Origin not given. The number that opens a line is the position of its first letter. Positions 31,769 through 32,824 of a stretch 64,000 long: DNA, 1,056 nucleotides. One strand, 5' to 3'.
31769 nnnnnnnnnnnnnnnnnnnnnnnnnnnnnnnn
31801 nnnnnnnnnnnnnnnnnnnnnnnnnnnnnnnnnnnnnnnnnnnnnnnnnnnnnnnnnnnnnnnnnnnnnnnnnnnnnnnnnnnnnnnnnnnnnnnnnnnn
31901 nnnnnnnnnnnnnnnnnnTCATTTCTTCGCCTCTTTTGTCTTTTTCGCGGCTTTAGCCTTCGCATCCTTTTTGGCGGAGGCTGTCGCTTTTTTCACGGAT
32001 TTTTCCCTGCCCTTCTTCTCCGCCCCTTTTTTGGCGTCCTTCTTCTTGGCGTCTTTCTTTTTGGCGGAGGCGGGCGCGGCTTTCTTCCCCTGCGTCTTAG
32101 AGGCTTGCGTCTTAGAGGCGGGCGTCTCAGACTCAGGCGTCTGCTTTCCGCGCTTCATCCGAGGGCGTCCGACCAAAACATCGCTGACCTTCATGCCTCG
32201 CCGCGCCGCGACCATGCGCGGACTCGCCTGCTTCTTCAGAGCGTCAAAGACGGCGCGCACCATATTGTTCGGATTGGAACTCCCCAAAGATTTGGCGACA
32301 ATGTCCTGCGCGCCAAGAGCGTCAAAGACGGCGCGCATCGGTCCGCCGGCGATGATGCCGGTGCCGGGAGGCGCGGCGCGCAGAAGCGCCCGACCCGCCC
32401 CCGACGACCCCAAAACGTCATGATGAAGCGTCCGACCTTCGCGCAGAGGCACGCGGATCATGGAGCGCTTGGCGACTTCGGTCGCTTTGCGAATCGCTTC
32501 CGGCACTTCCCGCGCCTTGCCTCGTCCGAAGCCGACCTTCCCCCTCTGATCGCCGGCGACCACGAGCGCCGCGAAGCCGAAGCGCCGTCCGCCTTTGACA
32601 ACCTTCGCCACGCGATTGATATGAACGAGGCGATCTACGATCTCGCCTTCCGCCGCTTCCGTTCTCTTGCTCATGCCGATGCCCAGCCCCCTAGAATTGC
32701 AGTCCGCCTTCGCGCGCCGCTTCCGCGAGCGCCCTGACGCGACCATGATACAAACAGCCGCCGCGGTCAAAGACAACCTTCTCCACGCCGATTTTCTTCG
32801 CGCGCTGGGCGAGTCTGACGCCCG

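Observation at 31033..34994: Histone-H1-like K/A/P-rich low-complexity extensions on four clustered ribosomal proteins (L15 C-term, L30 N-term, S5 C-term, L5 N-term)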

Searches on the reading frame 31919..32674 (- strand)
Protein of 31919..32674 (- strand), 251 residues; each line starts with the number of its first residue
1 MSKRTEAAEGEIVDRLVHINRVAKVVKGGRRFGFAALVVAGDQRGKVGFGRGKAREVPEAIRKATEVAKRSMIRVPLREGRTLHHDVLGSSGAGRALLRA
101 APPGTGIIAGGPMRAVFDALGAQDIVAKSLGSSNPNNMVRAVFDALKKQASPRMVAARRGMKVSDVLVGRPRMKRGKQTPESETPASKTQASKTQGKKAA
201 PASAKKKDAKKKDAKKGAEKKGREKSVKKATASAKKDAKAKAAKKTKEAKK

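Call 3: search_protein_families(library=pfam, proteins=[window:31919-32674:-])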
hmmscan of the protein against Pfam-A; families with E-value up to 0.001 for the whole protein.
window:31919-32674:- (251 aa): 2 families
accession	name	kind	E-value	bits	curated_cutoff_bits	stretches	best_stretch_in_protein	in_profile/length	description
PF03719.21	Ribosomal_S5_C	-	5e-27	93.6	21.5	1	89-159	1-71/71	Ribosomal protein S5, C-terminal domain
PF00333.26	Ribosomal_S5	-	6.5e-27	93.8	27.1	1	14-76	3-65/65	Ribosomal protein S5, N-terminal domain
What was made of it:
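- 31919..32674 (-): rpsE (uS5), 251 aa. Pfam PF00333 covers residues 14-76 and PF03719 covers 89-159 (call 3).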

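Call 5: find_related_loci(query=window:31919-32674:-, collection=genome_contigs, flank=5000)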
Query window:31919-32674:- (251 aa) in genome_contigs; peptide patterns used: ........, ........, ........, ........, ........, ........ (x = any residue, [..] = any of these).
600 stretches matched a pattern (row limit reached: there are more); 444 encode a relative of the query (tblastn E <= 1e-3); the best 80 are kept; 80 distinct loci.
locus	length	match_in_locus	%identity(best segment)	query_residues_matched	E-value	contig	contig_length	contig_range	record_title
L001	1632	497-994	80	6-172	1e-87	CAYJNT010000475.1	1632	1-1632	MAG TPA_asm: uncultured Hyphomicrobiales bacterium isolate ERP124720_co1_17 genome assembly, contig: NODE_88141_length_1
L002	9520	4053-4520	81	9-164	2e-82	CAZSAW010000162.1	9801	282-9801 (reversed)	MAG TPA_asm: uncultured Hyphomicrobiales bacterium isolate binchicken_co84_25 genome assembly, contig: k141_2742772, who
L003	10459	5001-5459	82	12-164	1e-81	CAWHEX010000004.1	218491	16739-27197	MAG: uncultured Alphaproteobacteria bacterium isolate MFD04212.bin.2.119 genome assembly, contig: contig_1976, whole gen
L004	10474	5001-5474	80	9-166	1e-81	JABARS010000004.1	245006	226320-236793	MAG: Pseudorhodoplanes sp. isolate Bin_75R c_000000000233, whole genome shotgun sequence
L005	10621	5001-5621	63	2-216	1e-80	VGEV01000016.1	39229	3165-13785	MAG: Alphaproteobacteria bacterium isolate K_Offshore_80m_m2_228 K_Offshore_80m_m2_228_Ga0194132_10002030, whole genome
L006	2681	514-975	82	11-164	2e-82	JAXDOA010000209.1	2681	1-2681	MAG: Hyphomicrobiales bacterium isolate BP_678 scaffold_4064972, whole genome shotgun sequence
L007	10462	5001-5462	82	11-164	9e-81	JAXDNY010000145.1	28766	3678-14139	MAG: Hyphomicrobiales bacterium isolate BP_676 scaffold_4038096, whole genome shotgun sequence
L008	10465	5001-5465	81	12-166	8e-81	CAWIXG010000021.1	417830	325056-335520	MAG: uncultured Alphaproteobacteria bacterium isolate MFD04935.bin.2.98 genome assembly, contig: contig_3175, whole geno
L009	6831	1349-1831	78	4-164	3e-80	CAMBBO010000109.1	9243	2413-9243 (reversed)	MAG: Pseudorhodoplanes sinuspersici isolate MH-21oct19-136 genome assembly, contig: MH-21oct19-C11947, whole genome shot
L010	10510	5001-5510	75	1-170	1e-79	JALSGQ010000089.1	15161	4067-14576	MAG: Hyphomicrobiales bacterium isolate 354-166_maxbin2_scaf2bin.107 354-166_scaffold_3872_c1, whole genome shotgun sequ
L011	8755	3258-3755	76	4-170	1e-79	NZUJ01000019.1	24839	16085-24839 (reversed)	MAG: Ponticaulis sp. isolate NAT89 MHASMcontig_1913331, whole genome shotgun sequence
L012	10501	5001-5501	77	2-170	7e-80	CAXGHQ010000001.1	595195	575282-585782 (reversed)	MAG TPA_asm: uncultured Ponticaulis sp. isolate ERR594295_binner12_Refined_24 genome assembly, contig: ERZ6778277.1, who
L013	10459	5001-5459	80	12-164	7e-79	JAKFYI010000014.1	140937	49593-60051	MAG: Hyphomicrobiales bacterium isolate ND5_Bin_55_1 ND5_0000090, whole genome shotgun sequence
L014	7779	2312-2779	79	11-166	2e-78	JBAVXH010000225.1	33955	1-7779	MAG: Xanthobacteraceae bacterium isolate MFD02760_ilm_asm_bin4 k127_31057, whole genome shotgun sequence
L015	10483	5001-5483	77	9-170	1e-77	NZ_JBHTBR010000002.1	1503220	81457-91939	Hirschia litorea strain CCUG 62793 GCM70025285_9, whole genome shotgun sequence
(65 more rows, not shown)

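Call 12: find_homologous_proteins(query=window:31919-32674:-, max_evalue=1e-20)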
Query window:31919-32674:- (251 aa): 8000 proteins with E <= 1e-20 among 8000 candidates; the best 120 are listed.
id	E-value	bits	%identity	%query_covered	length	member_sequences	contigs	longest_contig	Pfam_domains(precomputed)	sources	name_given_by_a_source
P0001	3.4e-148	509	-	-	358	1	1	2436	PF03719.22,PF00333.27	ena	-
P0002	1.2e-144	498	100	100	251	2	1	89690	PF03719.22,PF00333.27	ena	-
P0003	5.1e-101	355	-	-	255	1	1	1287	PF03719.22,PF00333.27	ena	-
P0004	5.1e-82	293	81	67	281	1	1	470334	PF03719.22,PF00333.27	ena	-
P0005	1.6e-80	288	66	84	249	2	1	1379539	PF03719.22,PF00333.27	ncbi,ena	-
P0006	1.1e-79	285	79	68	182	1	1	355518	PF03719.22,PF00333.27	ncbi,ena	-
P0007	4.1e-79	284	84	65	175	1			PF03719.22,PF00333.27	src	-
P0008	6.0e-79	283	72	75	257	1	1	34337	PF03719.22,PF00333.27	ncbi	-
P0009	1.4e-78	282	80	67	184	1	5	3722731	PF03719.22,PF00333.27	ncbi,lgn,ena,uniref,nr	ncbi:30S ribosomal protein S5 [Parvibaculum sp.]|uniref:30S ribosomal protein S5 n=1 Tax=Parvibaculu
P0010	1.4e-78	282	80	67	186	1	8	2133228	PF03719.22,PF00333.27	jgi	jgi:small subunit ribosomal protein S5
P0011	1.6e-78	282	84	63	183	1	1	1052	PF03719.22,PF00333.27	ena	-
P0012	1.7e-78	282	82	66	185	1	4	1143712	PF03719.22,PF00333.27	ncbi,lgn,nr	ncbi:MAG: 30S ribosomal protein S5 [Parvibaculum sp.]|nr:30S ribosomal protein S5 [Parvibaculum sp.]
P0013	1.8e-78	281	82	66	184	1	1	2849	PF03719.22,PF00333.27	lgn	-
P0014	1.8e-78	281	82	66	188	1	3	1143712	PF03719.22,PF00333.27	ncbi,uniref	ncbi:30S ribosomal protein S5 [Parvibaculum sp.]|uniref:30S ribosomal protein S5 n=1 Tax=Parvibaculu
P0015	1.9e-78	281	81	63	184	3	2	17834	PF03719.22,PF00333.27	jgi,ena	-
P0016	2.0e-78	281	77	67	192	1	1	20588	PF03719.22,PF00333.27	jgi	-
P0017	2.0e-78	281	80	67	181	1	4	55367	PF03719.22,PF00333.27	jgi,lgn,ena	-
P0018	2.7e-78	281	84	64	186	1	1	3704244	PF03719.22,PF00333.27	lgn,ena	-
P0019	3.1e-78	281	82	66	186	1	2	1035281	PF03719.22,PF00333.27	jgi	jgi:small subunit ribosomal protein S5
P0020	3.2e-78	281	82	63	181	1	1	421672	PF03719.22,PF00333.27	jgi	-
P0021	3.3e-78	281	82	66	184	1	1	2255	PF03719.22,PF00333.27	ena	-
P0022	3.4e-78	281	81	65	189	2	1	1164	PF03719.22,PF00333.27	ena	-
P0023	3.5e-78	281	83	65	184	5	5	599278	PF03719.22,PF00333.27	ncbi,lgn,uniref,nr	ncbi:MAG: 30S ribosomal protein S5 [Parvibaculum sp.]|uniref:30S ribosomal protein S5 n=1 Tax=Parvib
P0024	3.9e-78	280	82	66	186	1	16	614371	PF03719.22,PF00333.27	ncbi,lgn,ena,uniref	ncbi:MAG: 30S ribosomal protein S5 [Parvibaculum sp.]|uniref:30S ribosomal protein S5 n=1 Tax=Parvib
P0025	3.9e-78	280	82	66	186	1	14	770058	PF03719.22,PF00333.27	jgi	jgi:small subunit ribosomal protein S5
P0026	4.0e-78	280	83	65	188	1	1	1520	PF03719.22,PF00333.27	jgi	jgi:small subunit ribosomal protein S5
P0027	4.4e-78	280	82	66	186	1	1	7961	PF03719.22,PF00333.27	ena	-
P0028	4.5e-78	280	83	63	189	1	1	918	PF03719.22,PF00333.27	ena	-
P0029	4.5e-78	280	79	67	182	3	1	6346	PF03719.22,PF00333.27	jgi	jgi:small subunit ribosomal protein S5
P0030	4.5e-78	280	82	63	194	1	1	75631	PF03719.22,PF00333.27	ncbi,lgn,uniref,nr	ncbi:30S ribosomal protein S5 [Afifella pfennigii]|uniref:30S ribosomal protein S5 n=1 Tax=Afifella 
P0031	4.7e-78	280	80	67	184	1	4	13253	PF03719.22,PF00333.27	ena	-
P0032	4.8e-78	280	82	66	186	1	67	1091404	PF03719.22,PF00333.27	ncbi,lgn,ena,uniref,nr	ncbi:30S ribosomal protein S5 [Parvibaculum sp.]|uniref:30S ribosomal protein S5 n=1 Tax=Parvibaculu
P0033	4.8e-78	280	82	66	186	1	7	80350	PF03719.22,PF00333.27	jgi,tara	jgi:small subunit ribosomal protein S5|tara:strand:+ start:7262 stop:7822 length:561 start_codon:yes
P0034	4.8e-78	280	75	73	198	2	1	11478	PF03719.22,PF00333.27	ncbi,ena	-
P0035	4.9e-78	280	80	67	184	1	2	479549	PF03719.22,PF00333.27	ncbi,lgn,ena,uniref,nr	ncbi:small subunit ribosomal protein S5 [Parvibaculum indicum]|uniref:30S ribosomal protein S5 n=1 T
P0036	4.9e-78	280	82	66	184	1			PF03719.22,PF00333.27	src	-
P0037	5.0e-78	280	82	66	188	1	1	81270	PF03719.22,PF00333.27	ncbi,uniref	ncbi:30S ribosomal protein S5 [Parvibaculum sp.]|uniref:30S ribosomal protein S5 n=1 Tax=Parvibaculu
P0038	5.0e-78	280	81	66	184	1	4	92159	PF03719.22,PF00333.27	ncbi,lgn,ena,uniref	ncbi:30S ribosomal protein S5 [Parvibaculum sp.]|uniref:30S ribosomal protein S5 n=1 Tax=Parvibaculu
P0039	5.0e-78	280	82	66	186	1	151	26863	PF03719.22,PF00333.27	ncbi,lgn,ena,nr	ncbi:MAG: 30S ribosomal protein S5 [Parvibaculum sp.]|nr:30S ribosomal protein S5 [Parvibaculum sp.]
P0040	5.0e-78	280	82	66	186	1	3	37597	PF03719.22,PF00333.27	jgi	jgi:small subunit ribosomal protein S5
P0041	5.1e-78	280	81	66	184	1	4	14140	PF03719.22,PF00333.27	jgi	jgi:small subunit ribosomal protein S5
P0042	5.2e-78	280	76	70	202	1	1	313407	PF03719.22,PF00333.27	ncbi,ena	-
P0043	5.4e-78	280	80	67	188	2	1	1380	PF03719.22,PF00333.27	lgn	-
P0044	5.4e-78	280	82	63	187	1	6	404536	PF03719.22,PF00333.27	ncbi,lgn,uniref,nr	ncbi:30S ribosomal protein S5 [Rhodoligotrophos defluvii]|uniref:30S ribosomal protein S5 n=1 Tax=Rh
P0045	5.5e-78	280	82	63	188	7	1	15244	PF03719.22,PF00333.27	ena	-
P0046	5.8e-78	280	79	67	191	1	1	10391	PF03719.22,PF00333.27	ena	-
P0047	6.0e-78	280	84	64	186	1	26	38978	PF03719.22,PF00333.27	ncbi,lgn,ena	ncbi:MAG: hypothetical protein AMXMBFR74_31610 [Parvibaculum sp.]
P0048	6.0e-78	280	84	64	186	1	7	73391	PF03719.22,PF00333.27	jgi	-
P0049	6.0e-78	280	84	64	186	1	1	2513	PF03719.22,PF00333.27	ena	-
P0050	6.2e-78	280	78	66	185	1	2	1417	PF03719.22,PF00333.27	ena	-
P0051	6.2e-78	280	84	64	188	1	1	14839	PF03719.22,PF00333.27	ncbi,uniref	ncbi:30S ribosomal protein S5 [Parvibaculum sp.]|uniref:30S ribosomal protein S5 n=1 Tax=Parvibaculu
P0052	6.2e-78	280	83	65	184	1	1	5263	PF03719.22,PF00333.27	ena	-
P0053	6.7e-78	280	78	67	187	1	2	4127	PF03719.22,PF00333.27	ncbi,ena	-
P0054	7.3e-78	280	79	67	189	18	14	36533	PF03719.22,PF00333.27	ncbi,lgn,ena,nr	ncbi:MAG: 30S ribosomal protein S5 [Rhodobiaceae bacterium]|nr:30S ribosomal protein S5 [Rhodobiacea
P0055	7.7e-78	279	84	63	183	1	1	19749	PF03719.22,PF00333.27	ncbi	ncbi:MAG TPA: 30S ribosomal protein S5 [Parvibaculum sp.]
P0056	8.7e-78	279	84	64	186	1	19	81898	PF03719.22,PF00333.27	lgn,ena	-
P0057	8.7e-78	279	84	64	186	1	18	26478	PF03719.22,PF00333.27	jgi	jgi:small subunit ribosomal protein S5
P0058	8.9e-78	279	80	63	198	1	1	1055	PF03719.22,PF00333.27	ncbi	-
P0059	9.8e-78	279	82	66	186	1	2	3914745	PF03719.22,PF00333.27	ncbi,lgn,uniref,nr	ncbi:ribosomal protein S5 [Parvibaculum lavamentivorans DS-1]|uniref:Small ribosomal subunit protein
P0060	1.0e-77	279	82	63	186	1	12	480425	PF03719.22,PF00333.27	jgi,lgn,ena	jgi:small subunit ribosomal protein S5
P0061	1.0e-77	279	81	66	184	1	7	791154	PF03719.22,PF00333.27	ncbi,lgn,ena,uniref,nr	ncbi:30S ribosomal protein S5 [Parvibaculum sp.]|uniref:30S ribosomal protein S5 n=1 Tax=Parvibaculu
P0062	1.0e-77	279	81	66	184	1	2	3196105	PF03719.22,PF00333.27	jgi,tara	jgi:small subunit ribosomal protein S5|tara:strand:- start:8428 stop:8982 length:555 start_codon:yes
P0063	1.1e-77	279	81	65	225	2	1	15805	PF03719.22,PF00333.27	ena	-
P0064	1.1e-77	279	81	65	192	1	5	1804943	PF03719.22,PF00333.27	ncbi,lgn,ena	-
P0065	1.1e-77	279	83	62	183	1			PF03719.22,PF00333.27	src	-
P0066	1.1e-77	279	81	65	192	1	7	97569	PF03719.22,PF00333.27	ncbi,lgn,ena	-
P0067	1.2e-77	279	79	63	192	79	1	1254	PF03719.22,PF00333.27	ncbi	-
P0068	1.2e-77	279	83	63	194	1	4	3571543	PF03719.22,PF00333.27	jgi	-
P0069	1.3e-77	279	76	67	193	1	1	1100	PF03719.22,PF00333.27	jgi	jgi:small subunit ribosomal protein S5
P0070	1.3e-77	279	83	64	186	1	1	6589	PF03719.22,PF00333.27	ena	-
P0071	1.3e-77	279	84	64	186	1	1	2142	PF03719.22,PF00333.27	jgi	jgi:small subunit ribosomal protein S5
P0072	1.3e-77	279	83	64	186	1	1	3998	PF03719.22,PF00333.27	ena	-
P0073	1.4e-77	279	83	64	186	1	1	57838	PF03719.22,PF00333.27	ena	-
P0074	1.6e-77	278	82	66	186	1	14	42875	PF03719.22,PF00333.27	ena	-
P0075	1.6e-77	278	81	63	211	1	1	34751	PF03719.22,PF00333.27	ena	-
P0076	1.6e-77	278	84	63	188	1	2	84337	PF03719.22,PF00333.27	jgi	jgi:small subunit ribosomal protein S5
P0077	1.7e-77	278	84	63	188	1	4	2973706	PF03719.22,PF00333.27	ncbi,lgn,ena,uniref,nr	ncbi:30S ribosomal protein S5 [Parvibaculum sp.]|uniref:30S ribosomal protein S5 n=1 Tax=Parvibaculu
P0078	1.8e-77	278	74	70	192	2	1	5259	PF03719.22,PF00333.27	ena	-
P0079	1.8e-77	278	82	66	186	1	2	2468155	PF03719.22,PF00333.27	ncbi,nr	ncbi:MAG: 30S ribosomal protein S5 [Parvibaculum sp.]|nr:30S ribosomal protein S5 [Parvibaculaceae b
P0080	1.8e-77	278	82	63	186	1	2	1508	PF03719.22,PF00333.27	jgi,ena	-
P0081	1.8e-77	278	71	76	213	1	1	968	PF03719.22,PF00333.27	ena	-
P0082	1.9e-77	278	74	70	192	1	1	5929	PF03719.22,PF00333.27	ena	-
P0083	1.9e-77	278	81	62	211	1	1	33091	PF03719.22,PF00333.27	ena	-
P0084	1.9e-77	278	83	64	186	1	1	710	PF03719.22,PF00333.27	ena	-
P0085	1.9e-77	278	84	63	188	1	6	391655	PF03719.22,PF00333.27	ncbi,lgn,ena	-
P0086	1.9e-77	278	84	63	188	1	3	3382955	PF03719.22,PF00333.27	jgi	jgi:small subunit ribosomal protein S5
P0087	1.9e-77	278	83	64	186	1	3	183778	PF03719.22,PF00333.27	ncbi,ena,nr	ncbi:MAG: 30S ribosomal protein S5 [Parvibaculum sp.]|nr:30S ribosomal protein S5 [Parvibaculum sp.]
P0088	1.9e-77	278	83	64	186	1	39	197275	PF03719.22,PF00333.27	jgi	jgi:small subunit ribosomal protein S5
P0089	1.9e-77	278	81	63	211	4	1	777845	PF03719.22,PF00333.27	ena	-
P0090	1.9e-77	278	78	67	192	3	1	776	PF03719.22,PF00333.27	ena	-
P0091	2.0e-77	278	84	64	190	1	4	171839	PF03719.22,PF00333.27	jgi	jgi:small subunit ribosomal protein S5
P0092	2.0e-77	278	84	64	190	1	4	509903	PF03719.22,PF00333.27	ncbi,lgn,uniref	ncbi:30S ribosomal protein S5 [Parvibaculum sp.]|uniref:30S ribosomal protein S5 n=1 Tax=Parvibaculu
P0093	2.0e-77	278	83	64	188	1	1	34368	PF03719.22,PF00333.27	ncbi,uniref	ncbi:30S ribosomal protein S5 [Parvibaculum sp.]|uniref:30S ribosomal protein S5 n=1 Tax=Parvibaculu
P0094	2.0e-77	278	79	63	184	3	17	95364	PF03719.22,PF00333.27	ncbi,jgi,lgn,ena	jgi:small subunit ribosomal protein S5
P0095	2.0e-77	278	82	63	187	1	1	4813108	PF03719.22,PF00333.27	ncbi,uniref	ncbi:30S ribosomal protein S5 [Rhodoligotrophos ferricapiens]|uniref:30S ribosomal protein S5 n=1 Ta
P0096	2.1e-77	278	81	63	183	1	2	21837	PF03719.22,PF00333.27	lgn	-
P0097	2.1e-77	278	79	67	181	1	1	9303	PF03719.22,PF00333.27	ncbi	-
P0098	2.2e-77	278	82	63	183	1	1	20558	PF03719.22,PF00333.27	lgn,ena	-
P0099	2.2e-77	278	82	66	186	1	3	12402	PF03719.22,PF00333.27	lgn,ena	-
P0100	2.4e-77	278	84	63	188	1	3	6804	PF03719.22,PF00333.27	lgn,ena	-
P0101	2.4e-77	278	81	65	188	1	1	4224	PF03719.22,PF00333.27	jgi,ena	-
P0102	2.5e-77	278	83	63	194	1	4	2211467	PF03719.22,PF00333.27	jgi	-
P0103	2.5e-77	278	83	63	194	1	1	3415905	PF03719.22,PF00333.27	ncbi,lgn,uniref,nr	ncbi:SSU ribosomal protein S5p (S2e) [Candidatus Phaeomarinobacter ectocarpi]|uniref:Small ribosomal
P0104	2.5e-77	278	83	63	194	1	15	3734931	PF03719.22,PF00333.27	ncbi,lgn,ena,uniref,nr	ncbi:30S ribosomal protein S5 [Pyruvatibacter sp.]|uniref:30S ribosomal protein S5 n=1 Tax=unclassif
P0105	2.5e-77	278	82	66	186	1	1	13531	PF03719.22,PF00333.27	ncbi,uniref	ncbi:30S ribosomal protein S5 [Parvibaculum sp.]|uniref:30S ribosomal protein S5 n=1 Tax=Parvibaculu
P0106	2.6e-77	278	72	74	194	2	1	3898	PF03719.22,PF00333.27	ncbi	-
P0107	2.6e-77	278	85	62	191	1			PF03719.22,PF00333.27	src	-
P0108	2.6e-77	278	-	-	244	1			PF03719.22,PF00333.27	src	-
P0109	2.8e-77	278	81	65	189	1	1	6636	PF03719.22,PF00333.27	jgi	jgi:small subunit ribosomal protein S5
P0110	3.0e-77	277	81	66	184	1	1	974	PF03719.22,PF00333.27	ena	-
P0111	3.1e-77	277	81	65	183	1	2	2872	PF03719.22,PF00333.27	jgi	-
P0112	3.1e-77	277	83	64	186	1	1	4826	PF03719.22,PF00333.27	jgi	jgi:small subunit ribosomal protein S5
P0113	3.1e-77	277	80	63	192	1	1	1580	PF03719.22,PF00333.27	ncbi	-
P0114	3.1e-77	277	81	66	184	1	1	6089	PF03719.22,PF00333.27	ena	-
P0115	3.1e-77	277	81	66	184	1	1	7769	PF03719.22,PF00333.27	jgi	-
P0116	3.2e-77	277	78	65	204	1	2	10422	PF03719.22,PF00333.27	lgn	-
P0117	3.3e-77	277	70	76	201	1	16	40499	PF03719.22,PF00333.27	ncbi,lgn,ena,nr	ncbi:MAG: 30S ribosomal protein S5 [Proteobacteria bacterium]|nr:30S ribosomal protein S5 [Pseudomon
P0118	3.3e-77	277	81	66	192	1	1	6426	PF03719.22,PF00333.27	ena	-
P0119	3.3e-77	277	80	65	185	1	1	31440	PF03719.22,PF00333.27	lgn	-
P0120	3.4e-77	277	83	63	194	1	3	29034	PF03719.22,PF00333.27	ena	-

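Call 14: find_encoding_contigs(protein=P0002, flank=4000, max_places=4)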
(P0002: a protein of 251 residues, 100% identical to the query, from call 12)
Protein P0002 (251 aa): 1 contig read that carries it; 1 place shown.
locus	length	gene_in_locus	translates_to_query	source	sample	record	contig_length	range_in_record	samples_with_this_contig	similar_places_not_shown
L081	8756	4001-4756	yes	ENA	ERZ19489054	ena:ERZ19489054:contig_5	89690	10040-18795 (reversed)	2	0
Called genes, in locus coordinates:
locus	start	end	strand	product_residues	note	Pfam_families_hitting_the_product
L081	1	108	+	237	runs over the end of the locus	PF07650:KH_2, PF00189:Ribosomal_S3_C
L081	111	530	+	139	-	PF00252:Ribosomal_L16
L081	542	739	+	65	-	PF00831:Ribosomal_L29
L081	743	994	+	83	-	PF00366:Ribosomal_S17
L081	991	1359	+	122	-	PF00238:Ribosomal_L14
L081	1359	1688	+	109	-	PF00467:KOW, PF17136:ribosomal_L24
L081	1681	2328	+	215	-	PF00281:Ribosomal_L5, PF00673:Ribosomal_L5_C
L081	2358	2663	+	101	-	PF00253:Ribosomal_S14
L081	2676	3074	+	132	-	PF00410:Ribosomal_S8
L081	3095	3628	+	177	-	PF00347:Ribosomal_L6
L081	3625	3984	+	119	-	PF00861:Ribosomal_L18p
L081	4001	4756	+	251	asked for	PF00333:Ribosomal_S5, PF03719:Ribosomal_S5_C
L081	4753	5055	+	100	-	PF00327:Ribosomal_L30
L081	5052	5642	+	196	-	PF00828:Ribosomal_L27A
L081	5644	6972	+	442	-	PF00344:SecY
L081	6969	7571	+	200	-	PF00406:ADK, PF13207:AAA_17, PF13238:AAA_18 (weak), PF17213:Hydin_ADK (faint)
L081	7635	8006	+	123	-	PF00416:Ribosomal_S13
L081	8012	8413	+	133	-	PF00411:Ribosomal_S11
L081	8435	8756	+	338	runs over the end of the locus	PF01193:RNA_pol_L, PF01000:RNA_pol_A_bac, PF03118:RNA_pol_A_CTD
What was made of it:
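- Checked: An independent gene caller on a 99.4%-identical strain gives the same four lengths, 215/251/100/196 (call 14).
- Identical gene lengths are called in strain L081 (call 14).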

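Call 15: find_encoding_contigs(protein=P0004, flank=10000, max_places=2)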
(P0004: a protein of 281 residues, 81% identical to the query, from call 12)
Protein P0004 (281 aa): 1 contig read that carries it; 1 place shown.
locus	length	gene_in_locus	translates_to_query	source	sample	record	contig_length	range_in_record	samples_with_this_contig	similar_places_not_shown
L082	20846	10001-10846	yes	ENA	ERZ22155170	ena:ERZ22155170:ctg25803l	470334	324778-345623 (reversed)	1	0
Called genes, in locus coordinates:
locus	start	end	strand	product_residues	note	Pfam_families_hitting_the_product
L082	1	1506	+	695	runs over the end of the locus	PF00009:GTP_EFTU, PF03144:GTP_EFTU_D2, PF22042:EF-G_D2, PF14492:EFG_III, PF03764:EFG_IV, PF00679:EFG_C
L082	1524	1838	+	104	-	PF00338:Ribosomal_S10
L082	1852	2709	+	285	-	PF00297:Ribosomal_L3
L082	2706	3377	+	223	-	PF00573:Ribosomal_L4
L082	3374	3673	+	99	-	PF00276:Ribosomal_L23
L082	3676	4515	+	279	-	PF00181:Ribosomal_L2_N, PF03947:Ribosomal_L2_C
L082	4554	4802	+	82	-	PF00203:Ribosomal_S19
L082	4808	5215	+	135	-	PF00237:Ribosomal_L22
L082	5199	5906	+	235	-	PF07650:KH_2, PF00189:Ribosomal_S3_C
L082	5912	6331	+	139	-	PF00252:Ribosomal_L16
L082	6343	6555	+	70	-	PF00831:Ribosomal_L29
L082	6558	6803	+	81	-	PF00366:Ribosomal_S17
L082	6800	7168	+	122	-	PF00238:Ribosomal_L14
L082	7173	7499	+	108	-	PF00467:KOW, PF17136:ribosomal_L24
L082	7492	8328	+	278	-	PF00281:Ribosomal_L5, PF00673:Ribosomal_L5_C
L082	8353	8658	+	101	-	PF00253:Ribosomal_S14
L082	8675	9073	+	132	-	PF00410:Ribosomal_S8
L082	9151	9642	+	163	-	PF00347:Ribosomal_L6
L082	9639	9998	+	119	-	PF00861:Ribosomal_L18p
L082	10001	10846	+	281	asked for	PF00333:Ribosomal_S5, PF03719:Ribosomal_S5_C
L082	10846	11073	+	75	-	PF00327:Ribosomal_L30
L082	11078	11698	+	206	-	PF00828:Ribosomal_L27A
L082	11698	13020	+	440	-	PF00344:SecY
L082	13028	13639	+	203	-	PF00406:ADK, PF13207:AAA_17, PF13671:AAA_33, PF17213:Hydin_ADK (faint)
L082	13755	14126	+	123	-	PF00416:Ribosomal_S13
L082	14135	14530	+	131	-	PF00411:Ribosomal_S11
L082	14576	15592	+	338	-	PF01193:RNA_pol_L, PF01000:RNA_pol_A_bac, PF03118:RNA_pol_A_CTD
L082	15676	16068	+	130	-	PF01196:Ribosomal_L17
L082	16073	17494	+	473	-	PF00089:Trypsin, PF13365:Trypsin_2, PF00595:PDZ (faint), PF12812:PDZ_1 (faint), PF13180:PDZ_2, PF17820:PDZ_6 (weak)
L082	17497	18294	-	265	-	PF08238:Sel1 (weak)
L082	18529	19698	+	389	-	PF00004:AAA, PF05496:RuvB_N, PF07728:AAA_5 (weak), PF14532:Sigma54_activ_2 (faint), PF16193:AAA_assoc_2, PF12002:MgsA_C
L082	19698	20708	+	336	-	PF01479:S4 (weak), PF00849:PseudoU_synth_2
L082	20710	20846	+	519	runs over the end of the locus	PF01039:Carboxyl_trans, PF03255:ACCA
